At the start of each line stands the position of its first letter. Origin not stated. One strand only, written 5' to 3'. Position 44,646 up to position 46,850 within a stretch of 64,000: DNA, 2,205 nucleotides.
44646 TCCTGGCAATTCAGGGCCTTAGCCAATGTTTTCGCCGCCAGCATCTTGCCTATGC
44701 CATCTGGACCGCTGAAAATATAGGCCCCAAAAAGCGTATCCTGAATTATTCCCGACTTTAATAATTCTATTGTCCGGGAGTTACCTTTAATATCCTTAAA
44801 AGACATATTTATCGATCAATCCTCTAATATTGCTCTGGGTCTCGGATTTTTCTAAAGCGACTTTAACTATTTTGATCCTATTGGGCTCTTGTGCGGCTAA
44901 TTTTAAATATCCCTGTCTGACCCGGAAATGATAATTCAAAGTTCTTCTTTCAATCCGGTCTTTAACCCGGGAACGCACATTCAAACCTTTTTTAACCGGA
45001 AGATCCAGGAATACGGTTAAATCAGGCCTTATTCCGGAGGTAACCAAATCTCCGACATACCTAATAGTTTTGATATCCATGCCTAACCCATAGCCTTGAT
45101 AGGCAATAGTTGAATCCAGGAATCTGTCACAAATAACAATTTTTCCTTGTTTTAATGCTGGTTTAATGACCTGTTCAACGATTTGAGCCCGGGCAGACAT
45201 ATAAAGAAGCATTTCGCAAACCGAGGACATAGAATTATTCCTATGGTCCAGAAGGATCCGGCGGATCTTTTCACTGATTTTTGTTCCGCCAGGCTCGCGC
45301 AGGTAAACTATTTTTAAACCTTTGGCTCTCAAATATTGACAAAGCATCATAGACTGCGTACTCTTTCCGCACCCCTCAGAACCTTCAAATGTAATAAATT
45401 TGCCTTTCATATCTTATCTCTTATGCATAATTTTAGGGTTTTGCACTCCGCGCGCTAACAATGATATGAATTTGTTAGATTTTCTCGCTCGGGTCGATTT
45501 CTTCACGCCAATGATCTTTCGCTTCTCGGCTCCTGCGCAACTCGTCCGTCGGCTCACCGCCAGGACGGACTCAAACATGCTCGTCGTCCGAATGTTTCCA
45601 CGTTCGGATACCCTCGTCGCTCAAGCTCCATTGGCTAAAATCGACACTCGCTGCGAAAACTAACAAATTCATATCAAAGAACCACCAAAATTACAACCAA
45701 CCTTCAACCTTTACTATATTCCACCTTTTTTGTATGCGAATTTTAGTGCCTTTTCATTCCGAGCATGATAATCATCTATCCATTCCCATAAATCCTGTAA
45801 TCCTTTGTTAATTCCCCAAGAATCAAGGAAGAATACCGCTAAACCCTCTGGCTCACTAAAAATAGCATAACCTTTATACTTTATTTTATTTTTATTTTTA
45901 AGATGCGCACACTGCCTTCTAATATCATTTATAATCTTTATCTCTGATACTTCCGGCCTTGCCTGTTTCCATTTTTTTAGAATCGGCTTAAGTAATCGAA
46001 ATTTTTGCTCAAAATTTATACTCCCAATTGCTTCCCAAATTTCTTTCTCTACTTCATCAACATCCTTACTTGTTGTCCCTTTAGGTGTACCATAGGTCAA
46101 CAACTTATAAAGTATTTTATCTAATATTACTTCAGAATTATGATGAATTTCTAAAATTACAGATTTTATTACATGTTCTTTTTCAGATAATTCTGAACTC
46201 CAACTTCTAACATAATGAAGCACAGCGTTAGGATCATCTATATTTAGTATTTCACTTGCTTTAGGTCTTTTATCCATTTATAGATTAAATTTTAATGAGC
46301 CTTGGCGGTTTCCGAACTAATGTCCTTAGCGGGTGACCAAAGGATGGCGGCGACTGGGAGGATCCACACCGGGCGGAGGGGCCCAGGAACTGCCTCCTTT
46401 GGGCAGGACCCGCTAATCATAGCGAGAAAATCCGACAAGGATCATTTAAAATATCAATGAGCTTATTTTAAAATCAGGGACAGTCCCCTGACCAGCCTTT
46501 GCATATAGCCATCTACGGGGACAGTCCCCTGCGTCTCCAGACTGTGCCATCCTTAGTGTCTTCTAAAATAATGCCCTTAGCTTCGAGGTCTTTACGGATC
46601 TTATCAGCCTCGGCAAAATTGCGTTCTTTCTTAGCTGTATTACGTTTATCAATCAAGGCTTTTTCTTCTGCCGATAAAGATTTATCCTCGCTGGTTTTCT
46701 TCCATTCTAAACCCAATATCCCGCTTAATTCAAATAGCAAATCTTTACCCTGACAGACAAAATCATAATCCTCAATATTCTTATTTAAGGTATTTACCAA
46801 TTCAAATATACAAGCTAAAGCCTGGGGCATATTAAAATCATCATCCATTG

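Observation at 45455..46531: AT-rich orphan ORF bracketed by two GC-rich structured elements between tmk and cysS - candidate small mobile cassette or RNA-protein module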

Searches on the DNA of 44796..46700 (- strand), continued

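Call 79: search_with_rna_model(model_id=R1, sources=[L217, L218, L219, L220, L212, L214], max_evalue=10, show_alignments=2)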
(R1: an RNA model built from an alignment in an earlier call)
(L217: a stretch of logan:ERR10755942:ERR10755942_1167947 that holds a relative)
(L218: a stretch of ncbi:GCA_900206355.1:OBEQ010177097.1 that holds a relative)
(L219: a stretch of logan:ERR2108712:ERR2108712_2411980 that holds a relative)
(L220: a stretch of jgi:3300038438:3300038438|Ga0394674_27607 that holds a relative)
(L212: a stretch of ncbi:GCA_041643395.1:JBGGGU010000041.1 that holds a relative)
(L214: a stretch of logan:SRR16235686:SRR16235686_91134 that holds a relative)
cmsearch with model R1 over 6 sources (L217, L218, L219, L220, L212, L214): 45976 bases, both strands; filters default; matches with E-value up to 10: 2.
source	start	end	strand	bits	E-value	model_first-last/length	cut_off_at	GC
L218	9536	9777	+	138.8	3.9e-34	1-237/237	no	0.5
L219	1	90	+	36.3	3e-08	144-237/237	5'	0.56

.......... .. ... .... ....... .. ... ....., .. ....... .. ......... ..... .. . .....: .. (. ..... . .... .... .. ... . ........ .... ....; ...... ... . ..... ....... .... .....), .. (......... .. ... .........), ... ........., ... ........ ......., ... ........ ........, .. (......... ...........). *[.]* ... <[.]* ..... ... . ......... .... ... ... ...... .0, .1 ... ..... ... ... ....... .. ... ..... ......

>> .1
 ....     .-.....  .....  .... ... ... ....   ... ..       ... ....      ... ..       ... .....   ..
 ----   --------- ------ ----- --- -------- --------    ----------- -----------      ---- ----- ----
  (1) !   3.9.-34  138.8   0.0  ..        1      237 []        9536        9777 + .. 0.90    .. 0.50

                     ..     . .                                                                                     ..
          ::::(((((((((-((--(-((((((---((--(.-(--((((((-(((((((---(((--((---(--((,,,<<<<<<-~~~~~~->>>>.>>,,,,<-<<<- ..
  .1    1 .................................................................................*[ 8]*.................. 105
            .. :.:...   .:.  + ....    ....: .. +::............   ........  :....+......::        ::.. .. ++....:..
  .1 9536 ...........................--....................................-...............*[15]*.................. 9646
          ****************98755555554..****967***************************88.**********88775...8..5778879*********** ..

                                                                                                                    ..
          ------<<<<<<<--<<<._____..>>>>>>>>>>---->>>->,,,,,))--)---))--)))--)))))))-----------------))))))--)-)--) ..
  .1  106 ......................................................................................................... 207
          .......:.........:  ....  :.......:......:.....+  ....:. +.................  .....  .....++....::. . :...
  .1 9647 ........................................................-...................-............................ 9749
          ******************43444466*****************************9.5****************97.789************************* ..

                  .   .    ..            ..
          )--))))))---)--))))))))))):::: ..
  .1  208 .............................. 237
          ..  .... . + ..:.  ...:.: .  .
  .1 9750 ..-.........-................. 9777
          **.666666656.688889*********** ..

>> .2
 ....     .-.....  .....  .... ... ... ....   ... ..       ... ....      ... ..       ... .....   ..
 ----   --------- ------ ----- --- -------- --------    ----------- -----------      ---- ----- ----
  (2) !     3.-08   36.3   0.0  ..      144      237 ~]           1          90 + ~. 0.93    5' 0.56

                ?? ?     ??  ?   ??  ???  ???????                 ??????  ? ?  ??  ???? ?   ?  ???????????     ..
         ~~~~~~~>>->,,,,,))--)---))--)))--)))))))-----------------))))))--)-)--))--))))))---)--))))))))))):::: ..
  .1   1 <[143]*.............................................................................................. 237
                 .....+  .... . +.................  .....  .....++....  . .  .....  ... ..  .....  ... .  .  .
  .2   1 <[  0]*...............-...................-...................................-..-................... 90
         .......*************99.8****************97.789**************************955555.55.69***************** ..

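Call 81: search_with_rna_model(model_id=R1, sources=[window, L136, L218], max_evalue=1e-10, make_alignment=true)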
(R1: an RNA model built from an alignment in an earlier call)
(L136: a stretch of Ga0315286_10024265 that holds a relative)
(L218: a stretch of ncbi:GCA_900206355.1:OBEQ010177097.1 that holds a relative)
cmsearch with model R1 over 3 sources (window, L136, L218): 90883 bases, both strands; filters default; matches with E-value up to 1e-10: 3.
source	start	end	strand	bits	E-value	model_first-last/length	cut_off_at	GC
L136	4771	5003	+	272.6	1.3e-67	1-237/237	no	0.55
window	45458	45680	-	262.3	5.4e-65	1-237/237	no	0.49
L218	9536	9777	+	138.8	7.7e-34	1-237/237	no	0.5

Alignment A6: 3 matches aligned to the model, 257 columns, each read 5' to 3' on its own strand. Consensus structure (alignment columns), stored with it:
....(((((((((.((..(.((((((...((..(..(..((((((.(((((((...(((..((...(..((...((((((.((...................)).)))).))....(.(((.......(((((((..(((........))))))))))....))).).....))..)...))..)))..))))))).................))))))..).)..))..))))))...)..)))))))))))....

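Call 87: search_rna_families(source=L218, start=9450, end=10050, threshold=evalue, max_evalue=10)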
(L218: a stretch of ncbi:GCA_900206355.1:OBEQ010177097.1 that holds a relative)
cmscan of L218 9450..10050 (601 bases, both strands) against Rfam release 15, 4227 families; matches with E-value up to 10: 0.
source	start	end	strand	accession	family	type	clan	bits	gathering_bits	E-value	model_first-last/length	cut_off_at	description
